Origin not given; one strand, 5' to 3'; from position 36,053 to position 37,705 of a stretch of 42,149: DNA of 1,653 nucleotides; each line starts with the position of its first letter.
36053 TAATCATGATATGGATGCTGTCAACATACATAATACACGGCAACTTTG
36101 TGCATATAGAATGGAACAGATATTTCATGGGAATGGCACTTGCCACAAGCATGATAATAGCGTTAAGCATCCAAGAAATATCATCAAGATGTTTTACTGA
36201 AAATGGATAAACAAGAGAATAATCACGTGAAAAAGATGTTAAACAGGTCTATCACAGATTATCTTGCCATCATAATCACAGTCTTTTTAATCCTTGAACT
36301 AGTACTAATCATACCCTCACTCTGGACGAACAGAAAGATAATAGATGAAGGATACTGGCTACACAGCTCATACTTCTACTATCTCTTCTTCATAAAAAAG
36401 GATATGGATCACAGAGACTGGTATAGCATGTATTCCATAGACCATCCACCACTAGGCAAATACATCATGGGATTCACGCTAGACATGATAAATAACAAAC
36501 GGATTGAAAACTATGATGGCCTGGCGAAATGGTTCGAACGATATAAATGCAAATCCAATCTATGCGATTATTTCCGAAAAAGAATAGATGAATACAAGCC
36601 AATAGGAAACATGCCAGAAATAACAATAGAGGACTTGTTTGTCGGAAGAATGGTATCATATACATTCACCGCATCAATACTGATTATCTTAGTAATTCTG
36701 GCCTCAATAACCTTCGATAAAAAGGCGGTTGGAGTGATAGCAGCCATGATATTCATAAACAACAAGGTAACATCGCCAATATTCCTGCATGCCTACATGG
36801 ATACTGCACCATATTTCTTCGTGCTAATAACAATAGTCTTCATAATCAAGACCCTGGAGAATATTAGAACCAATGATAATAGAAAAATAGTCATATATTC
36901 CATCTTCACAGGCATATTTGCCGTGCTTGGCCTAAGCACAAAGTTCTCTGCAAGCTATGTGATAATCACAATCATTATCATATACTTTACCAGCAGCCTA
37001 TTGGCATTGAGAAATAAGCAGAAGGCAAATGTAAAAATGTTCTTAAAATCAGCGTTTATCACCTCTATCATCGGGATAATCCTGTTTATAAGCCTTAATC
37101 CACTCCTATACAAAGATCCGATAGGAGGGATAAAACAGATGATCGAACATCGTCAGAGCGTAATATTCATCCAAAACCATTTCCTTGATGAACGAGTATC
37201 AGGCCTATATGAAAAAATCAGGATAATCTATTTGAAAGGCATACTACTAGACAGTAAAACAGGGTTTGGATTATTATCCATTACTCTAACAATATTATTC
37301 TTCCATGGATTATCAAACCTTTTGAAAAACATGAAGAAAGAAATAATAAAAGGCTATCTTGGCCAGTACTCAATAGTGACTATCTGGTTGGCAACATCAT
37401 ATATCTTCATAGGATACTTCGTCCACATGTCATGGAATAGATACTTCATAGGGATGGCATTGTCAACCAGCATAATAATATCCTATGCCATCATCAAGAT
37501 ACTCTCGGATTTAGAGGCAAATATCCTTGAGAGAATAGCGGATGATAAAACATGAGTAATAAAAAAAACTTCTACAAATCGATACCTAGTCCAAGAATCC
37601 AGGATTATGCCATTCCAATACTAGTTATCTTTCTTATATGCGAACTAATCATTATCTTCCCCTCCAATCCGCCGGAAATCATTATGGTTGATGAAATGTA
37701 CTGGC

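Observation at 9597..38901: Eight GT-C-fold transferases in 30 kb but no AglB/STT3 signature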

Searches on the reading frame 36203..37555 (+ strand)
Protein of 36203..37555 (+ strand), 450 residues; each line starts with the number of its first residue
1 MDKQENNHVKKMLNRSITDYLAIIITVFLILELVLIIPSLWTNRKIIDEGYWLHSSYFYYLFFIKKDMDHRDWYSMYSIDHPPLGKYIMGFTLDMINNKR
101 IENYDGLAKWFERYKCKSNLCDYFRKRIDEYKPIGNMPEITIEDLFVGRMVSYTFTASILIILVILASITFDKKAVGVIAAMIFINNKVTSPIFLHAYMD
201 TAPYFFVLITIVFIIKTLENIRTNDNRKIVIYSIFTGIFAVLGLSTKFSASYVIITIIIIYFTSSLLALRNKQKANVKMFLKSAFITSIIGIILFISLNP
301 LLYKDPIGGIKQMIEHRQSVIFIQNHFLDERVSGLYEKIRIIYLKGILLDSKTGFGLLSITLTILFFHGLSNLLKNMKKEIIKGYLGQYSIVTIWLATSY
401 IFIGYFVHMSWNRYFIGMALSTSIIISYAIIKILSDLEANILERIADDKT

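Call 3: search_protein_families(library=pfam, proteins=[window:36203-37555:+], max_evalue=0.01)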
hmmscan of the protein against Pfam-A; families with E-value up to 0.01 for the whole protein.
window:36203-37555:+ (450 aa): 0 families

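Call 8: search_protein_families(library=ncbifam, proteins=[window:36203-37555:+], max_evalue=0.1)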
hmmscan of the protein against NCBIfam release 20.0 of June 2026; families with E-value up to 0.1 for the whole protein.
window:36203-37555:+ (450 aa): 0 families

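Call 16: find_homologous_proteins(query=window:36203-37555:+, max_evalue=0.001)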
Query window:36203-37555:+ (450 aa): 1 proteins with E <= 0.001 among 8000 candidates.
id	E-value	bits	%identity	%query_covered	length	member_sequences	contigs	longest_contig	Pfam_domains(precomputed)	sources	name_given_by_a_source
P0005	5.0e-289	977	100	100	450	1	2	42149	-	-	-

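Call 28: predict_structure(alignment_id=A1)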
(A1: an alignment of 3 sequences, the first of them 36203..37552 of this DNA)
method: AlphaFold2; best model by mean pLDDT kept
length: 450 residues; sequences in the alignment: 3
mean_pLDDT: 50.8   pTM: 0.50
mean pLDDT of the five models: 50.8, 49.0, 46.3, 44.9, 43.1
residues with pLDDT >= 90: 0; 70-90: 96; 50-70: 61; < 50: 293
segments of 3 or more residues with pLDDT < 50: 1-104, 110-117, 130-161, 174-201, 246-250, 299-303, 306-359, 404-450
pLDDT, mean of each block of 10 residues (from residue 1): 43 37 45 36 33 35 40 34 37 39 49 46 52 40 42 44 51 46 39 31 62 84 86 82 55 76 87 87 86 62 45 43 36 35 29 40 56 74 79 70 43 31 34 41 42
secondary structure, 60 per line:
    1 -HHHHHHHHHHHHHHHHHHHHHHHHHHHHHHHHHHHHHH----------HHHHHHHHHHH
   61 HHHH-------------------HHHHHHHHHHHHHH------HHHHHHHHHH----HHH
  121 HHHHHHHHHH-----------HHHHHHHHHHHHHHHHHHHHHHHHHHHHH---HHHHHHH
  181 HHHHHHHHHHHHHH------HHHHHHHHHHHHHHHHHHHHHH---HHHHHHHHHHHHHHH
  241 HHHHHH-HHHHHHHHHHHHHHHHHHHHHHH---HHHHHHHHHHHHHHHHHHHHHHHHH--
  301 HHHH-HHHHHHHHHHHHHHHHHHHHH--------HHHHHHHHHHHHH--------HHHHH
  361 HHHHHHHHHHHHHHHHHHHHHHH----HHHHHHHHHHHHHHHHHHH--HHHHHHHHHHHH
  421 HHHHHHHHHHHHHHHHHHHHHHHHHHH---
elements in order: H2-39 H50-64 H84-97 H104-113 H118-130 H142-170 H174-194 H201-222 H226-246 H248-270 H274-298 H301-304 H306-326 H335-347 H356-383 H388-406 H409-447

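Call 29: search_protein_representatives(alignment_id=A1)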
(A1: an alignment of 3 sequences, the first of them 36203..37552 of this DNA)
Query: 3 sequences, 450 profile positions. Proteins with E-value up to 0.001 (for the whole library): 931; up to 1e-10: 350; up to 1e-30: 45. The best 150 are listed.
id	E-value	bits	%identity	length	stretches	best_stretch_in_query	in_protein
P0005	7.8e-222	753.4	-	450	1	2-449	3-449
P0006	7.9e-221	750.1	-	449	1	1-450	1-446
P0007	9.0e-83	295.1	-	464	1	9-444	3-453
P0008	1.1e-82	294.8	-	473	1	13-447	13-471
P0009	4.4e-82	292.8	-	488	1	18-442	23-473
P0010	3.3e-80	286.6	-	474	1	23-438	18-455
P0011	3.3e-80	286.6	-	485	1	19-441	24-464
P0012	9.1e-75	268.7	-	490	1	12-443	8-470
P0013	4.1e-72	259.9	-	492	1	6-442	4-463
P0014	3.8e-70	253.4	-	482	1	9-443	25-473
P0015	9.3e-70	252.2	-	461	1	38-439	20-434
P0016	1.7e-69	251.3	-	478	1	46-442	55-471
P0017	7.0e-66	239.4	-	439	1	40-441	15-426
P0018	9.7e-66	238.9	-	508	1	42-441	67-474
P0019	6.7e-65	236.2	-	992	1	5-442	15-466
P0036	3.0e-51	191.2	-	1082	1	19-439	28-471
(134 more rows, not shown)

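Call 31: search_solved_structures(query=A3, max_evalue=1, show_alignments=2)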
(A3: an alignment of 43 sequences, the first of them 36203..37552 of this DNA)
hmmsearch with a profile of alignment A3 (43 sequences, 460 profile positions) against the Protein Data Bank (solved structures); distinct sequences matched with E-value up to 1: 7.
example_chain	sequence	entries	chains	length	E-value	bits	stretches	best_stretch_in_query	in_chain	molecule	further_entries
6p25_B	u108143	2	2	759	1.4e-11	47.2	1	153-312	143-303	Dolichyl-phosphate-mannose--protein mannosyltransferase 2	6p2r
9i5k_A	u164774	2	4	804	6.2e-10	41.7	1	151-279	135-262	Dolichyl-phosphate-mannose--protein mannosyltransferase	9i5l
6p25_A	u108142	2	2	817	2.2e-06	30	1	158-310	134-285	Dolichyl-phosphate-mannose--protein mannosyltransferase 1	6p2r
9e61_A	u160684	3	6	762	7.6e-05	25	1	152-310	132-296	Dolichyl-phosphate-mannose--protein mannosyltransferase 4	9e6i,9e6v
7xk3_D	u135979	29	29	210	0.012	17.7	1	249-318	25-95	Na(+)-translocating NADH-quinone reductase subunit D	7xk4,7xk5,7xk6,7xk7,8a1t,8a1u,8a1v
8yy9_O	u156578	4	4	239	0.49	12.4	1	164-197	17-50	Reaction center protein O chain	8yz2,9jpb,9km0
9lts_A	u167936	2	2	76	0.5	12.4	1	164-197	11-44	Protein LRC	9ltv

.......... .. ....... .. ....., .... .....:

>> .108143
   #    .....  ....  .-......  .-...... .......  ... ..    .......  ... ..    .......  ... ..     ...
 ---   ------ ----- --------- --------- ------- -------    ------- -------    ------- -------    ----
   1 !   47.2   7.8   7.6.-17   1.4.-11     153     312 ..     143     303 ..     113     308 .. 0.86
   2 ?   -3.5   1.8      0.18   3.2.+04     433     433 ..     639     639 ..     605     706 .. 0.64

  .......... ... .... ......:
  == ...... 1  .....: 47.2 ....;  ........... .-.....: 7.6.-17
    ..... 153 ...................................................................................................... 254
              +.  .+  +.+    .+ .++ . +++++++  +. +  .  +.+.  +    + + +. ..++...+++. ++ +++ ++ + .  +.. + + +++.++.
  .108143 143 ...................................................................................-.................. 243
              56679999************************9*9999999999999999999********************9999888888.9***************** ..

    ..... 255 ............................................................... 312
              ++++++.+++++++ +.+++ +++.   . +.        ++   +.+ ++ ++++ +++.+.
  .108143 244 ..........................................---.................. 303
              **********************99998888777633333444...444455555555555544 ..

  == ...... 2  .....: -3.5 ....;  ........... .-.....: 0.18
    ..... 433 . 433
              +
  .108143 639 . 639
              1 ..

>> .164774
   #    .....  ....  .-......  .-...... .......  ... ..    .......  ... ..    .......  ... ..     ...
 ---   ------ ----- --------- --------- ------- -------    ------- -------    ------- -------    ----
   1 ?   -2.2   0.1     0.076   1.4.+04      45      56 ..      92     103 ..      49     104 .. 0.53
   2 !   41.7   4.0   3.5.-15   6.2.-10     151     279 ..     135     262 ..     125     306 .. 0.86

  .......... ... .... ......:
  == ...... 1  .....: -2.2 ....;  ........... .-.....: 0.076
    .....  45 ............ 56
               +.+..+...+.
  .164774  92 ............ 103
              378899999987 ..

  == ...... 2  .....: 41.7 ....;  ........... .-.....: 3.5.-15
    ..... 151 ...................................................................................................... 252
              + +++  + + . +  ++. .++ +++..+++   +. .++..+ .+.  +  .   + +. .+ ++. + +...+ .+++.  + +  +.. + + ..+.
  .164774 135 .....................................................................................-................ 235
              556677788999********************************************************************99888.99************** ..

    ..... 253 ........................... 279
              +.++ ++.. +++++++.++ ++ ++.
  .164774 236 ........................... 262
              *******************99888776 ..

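Call 32: search_protein_families(library=pfam, alignment_id=A3, max_evalue=0.01)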
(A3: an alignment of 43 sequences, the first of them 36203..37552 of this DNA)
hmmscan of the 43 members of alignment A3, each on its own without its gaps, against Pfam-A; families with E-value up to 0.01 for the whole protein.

A. member 1, window:36203-37552:+ (450 aa): 0 families

B. families by the number of members that match (of 43 scanned): 8 families
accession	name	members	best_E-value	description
PF02366.24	PMT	38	8.1e-12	Dolichyl-phosphate-mannose-protein mannosyltransferase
PF13231.12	PMT_2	10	7.1e-06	Dolichyl-phosphate-mannose-protein mannosyltransferase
PF02322.20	Cyt_bd_oxida_II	2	0.0006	Cytochrome bd terminal oxidase subunit II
PF20100.4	DUF6490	1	0.00092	Family of unknown function (DUF6490)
PF20176.3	DUF6541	1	0.00098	Family of unknown function (DUF6541)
PF06728.19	PIG-U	1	0.0033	GPI transamidase subunit PIG-U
PF11166.13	DUF2951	1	0.006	Protein of unknown function (DUF2951)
PF07062.17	Clc-like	1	0.0071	Clc-like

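Call 40: predict_structure(alignment_id=A3)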
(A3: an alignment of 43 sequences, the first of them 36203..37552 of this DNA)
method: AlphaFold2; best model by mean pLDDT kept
length: 450 residues; sequences in the alignment: 43
mean_pLDDT: 93.8   pTM: 0.92
mean pLDDT of the five models: 93.8, 92.9, 92.8, 92.3, 92.1
residues with pLDDT >= 90: 388; 70-90: 43; 50-70: 19; < 50: 0
segments of 3 or more residues with pLDDT < 50: none
pLDDT, mean of each block of 10 residues (from residue 1): 61 81 96 96 93 98 98 94 97 98 93 72 77 83 98 98 98 97 97 95 98 98 98 99 97 98 98 98 98 98 97 94 90 95 96 80 98 98 98 98 96 97 98 95 89
secondary structure, 60 per line:
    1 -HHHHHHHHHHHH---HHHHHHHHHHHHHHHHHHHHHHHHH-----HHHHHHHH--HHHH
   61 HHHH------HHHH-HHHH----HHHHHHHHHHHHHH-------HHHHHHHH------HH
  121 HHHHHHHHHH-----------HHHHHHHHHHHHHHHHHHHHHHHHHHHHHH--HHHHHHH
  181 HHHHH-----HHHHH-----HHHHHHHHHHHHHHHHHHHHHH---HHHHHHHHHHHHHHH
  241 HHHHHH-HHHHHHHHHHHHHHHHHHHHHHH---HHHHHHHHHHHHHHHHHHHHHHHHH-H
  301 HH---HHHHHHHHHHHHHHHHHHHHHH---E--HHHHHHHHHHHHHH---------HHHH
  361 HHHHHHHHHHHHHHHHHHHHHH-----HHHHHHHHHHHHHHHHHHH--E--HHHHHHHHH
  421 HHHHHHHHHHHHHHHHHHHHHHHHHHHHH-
elements in order: H2-13 H17-41 H47-54 H57-64 H71-74 H76-79 H84-97 H105-112 H119-130 H142-171 H174-185 H191-195 H201-222 H226-246 H248-270 H274-298 H306-327 H334-347 H357-382 H388-406 H412-449

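Call 44: fold_search(model_id=the predicted structure, library=pdb)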
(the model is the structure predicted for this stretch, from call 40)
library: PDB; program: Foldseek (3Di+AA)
matches with E <= 10: 279; with E <= 0.001: 2
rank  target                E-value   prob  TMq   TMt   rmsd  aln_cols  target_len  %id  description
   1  7e9s_A                3.3e-04  1.00  0.54  0.30  12.8       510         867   13  Archaeal oligosaccharyltransferase AglB from Archaeoglobus fulgidus in complex with an inhibitory peptide and a dolich (released 2021-09-08)
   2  7oci_F                6.7e-04  1.00  0.48  0.35  13.9       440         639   12  Cryo-EM structure of yeast Ost6p containing oligosaccharyltransferase complex (released 2022-02-16)
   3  8age_A                1.2e-03  1.00  0.51  0.37  12.2       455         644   12  Structure of yeast oligosaccharylransferase complex with acceptor peptide bound (released 2022-12-07)
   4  3wak                  1.6e-03  1.00  0.50  0.28  14.5       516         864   12  Crystal structure of the Archaeoglobus fulgidus oligosaccharyltransferase (O29867_ARCFU) in the apo form (released 2013-10-30)
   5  3waj                  2.2e-03  1.00  0.53  0.32  13.0       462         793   14  Crystal structure of the Archaeoglobus fulgidus oligosaccharyltransferase (O29867_ARCFU) complex with Zn and sulfate (released 2013-10-30)
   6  9i5k_A                2.5e-03  1.00  0.54  0.50   8.7       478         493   11  Structure of the Chaetomium thermophilum Pmt4 homodimer (C2 symmetry) (released 2025-12-24)
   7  5f15                  2.6e-03  1.00  0.51  0.43   6.3       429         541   11  Crystal Structure of ArnT from Cupriavidus metallidurans bound to Undecaprenyl phosphate (released 2016-02-17)
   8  6p25_B                3.0e-03  1.00  0.38  0.26   7.4       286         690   15  Structure of S. cerevisiae protein O-mannosyltransferase Pmt1-Pmt2 complex bound to the sugar donor and a peptide acce (released 2019-07-10)
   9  6ezn_F                3.2e-03  1.00  0.42  0.31  17.4       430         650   12  Cryo-EM structure of the yeast oligosaccharyltransferase (OST) complex (released 2018-01-17)
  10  8b6l_I                3.3e-03  1.00  0.51  0.35  17.5       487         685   12  Subtomogram average of the human Sec61-TRAP-OSTA-translocon (released 2022-12-07)
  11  6ftg_5                5.9e-03  1.00  0.39  0.28  17.0       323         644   14  Subtomogram average of OST-containing ribosome-translocon complexes from canine rough microsomal membranes (released 2018-03-21)
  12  9s6r_A                6.7e-03  1.00  0.40  0.45  11.0       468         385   12  Ternary cryo-EM structure of yeast ALG3 with Dol25-PP-GlcNAc2Man5, Dol25-P-Man, and Fab (released 2026-03-18)
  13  5ezm                  7.0e-03  1.00  0.48  0.41   6.4       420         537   11  Crystal Structure of ArnT from Cupriavidus metallidurans in the apo state (released 2016-02-17)
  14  8pn9_A                1.0e-02  1.00  0.50  0.36  14.2       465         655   14  Structure of human oligosaccharyltransferase OST-A complex bound to NGI-1 (released 2024-05-08)
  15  6p25_A                2.2e-02  1.00  0.36  0.24   9.3       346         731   13  Structure of S. cerevisiae protein O-mannosyltransferase Pmt1-Pmt2 complex bound to the sugar donor and a peptide acce (released 2019-07-10)
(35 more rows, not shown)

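Call 45: find_related_loci(query=A4, collection=metagenome_contigs, flank=10000)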
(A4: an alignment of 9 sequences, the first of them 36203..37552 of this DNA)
Query A4 (450 aa) in metagenome_contigs; peptide patterns used: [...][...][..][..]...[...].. (x = any residue, [..] = any of these).
125 stretches matched a pattern; 63 encode a relative of the query (tblastn E <= 1e-3); 63 distinct loci.
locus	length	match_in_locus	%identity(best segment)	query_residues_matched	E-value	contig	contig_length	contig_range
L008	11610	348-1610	28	48-443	2e-49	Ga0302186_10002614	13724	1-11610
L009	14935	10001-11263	28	48-443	2e-49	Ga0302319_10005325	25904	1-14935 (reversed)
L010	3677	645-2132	24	1-440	9e-36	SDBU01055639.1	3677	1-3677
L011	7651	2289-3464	23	48-435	9e-29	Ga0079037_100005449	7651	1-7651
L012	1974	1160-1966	26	21-269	2e-27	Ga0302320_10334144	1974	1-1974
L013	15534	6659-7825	24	48-435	2e-25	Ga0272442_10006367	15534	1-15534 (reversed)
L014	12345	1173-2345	23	48-436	1e-23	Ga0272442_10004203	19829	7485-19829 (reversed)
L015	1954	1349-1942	28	48-259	6e-17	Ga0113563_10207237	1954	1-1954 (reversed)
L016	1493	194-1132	27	4-338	5e-16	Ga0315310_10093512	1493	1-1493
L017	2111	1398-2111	28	29-296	8e-16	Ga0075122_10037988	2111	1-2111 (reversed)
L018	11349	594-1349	27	48-326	5e-15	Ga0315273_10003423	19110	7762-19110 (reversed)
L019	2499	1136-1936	27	48-338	8e-15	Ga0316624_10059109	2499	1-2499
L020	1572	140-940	24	48-338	7e-15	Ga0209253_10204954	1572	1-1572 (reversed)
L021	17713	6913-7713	26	48-338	3e-14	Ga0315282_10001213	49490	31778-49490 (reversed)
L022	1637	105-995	26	8-317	3e-14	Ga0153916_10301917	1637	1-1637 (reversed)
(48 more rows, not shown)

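Call 83: list_cluster_members(proteins=[P0007, P0008, P0009, P0010, P0011, P0012, P0013, P0014, P0019, P0036])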
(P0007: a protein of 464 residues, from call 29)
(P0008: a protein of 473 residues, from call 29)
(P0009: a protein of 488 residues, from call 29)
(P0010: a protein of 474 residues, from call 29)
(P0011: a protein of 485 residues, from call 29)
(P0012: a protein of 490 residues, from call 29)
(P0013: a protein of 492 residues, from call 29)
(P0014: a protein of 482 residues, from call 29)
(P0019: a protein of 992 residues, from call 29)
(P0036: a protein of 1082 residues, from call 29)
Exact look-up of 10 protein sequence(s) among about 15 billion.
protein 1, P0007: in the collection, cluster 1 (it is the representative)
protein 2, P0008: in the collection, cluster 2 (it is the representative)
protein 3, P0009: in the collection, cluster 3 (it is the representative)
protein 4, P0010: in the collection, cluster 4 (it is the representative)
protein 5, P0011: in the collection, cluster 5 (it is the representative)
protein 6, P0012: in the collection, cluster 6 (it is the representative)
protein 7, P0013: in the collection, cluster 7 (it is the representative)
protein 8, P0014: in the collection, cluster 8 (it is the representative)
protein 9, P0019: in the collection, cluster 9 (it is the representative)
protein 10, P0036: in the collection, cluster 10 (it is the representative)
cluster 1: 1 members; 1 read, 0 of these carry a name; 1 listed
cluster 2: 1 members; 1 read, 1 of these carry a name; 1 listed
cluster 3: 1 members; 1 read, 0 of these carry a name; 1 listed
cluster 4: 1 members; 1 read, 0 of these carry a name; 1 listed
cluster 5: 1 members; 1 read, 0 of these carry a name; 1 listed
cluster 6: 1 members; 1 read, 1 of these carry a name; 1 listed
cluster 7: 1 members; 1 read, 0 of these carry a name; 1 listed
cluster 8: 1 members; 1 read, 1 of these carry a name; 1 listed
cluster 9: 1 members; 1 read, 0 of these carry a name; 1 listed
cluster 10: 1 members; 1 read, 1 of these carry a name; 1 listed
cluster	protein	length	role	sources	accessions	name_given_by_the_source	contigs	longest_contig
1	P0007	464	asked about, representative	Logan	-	-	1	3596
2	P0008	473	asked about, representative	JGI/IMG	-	hypothetical protein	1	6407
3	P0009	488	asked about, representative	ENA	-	-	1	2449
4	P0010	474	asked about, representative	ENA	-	-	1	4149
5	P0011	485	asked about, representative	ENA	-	-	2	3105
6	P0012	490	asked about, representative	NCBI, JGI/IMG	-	hypothetical protein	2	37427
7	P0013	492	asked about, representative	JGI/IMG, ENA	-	-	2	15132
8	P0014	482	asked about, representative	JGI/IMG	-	hypothetical protein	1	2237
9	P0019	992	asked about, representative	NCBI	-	-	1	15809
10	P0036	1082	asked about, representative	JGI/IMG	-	hypothetical protein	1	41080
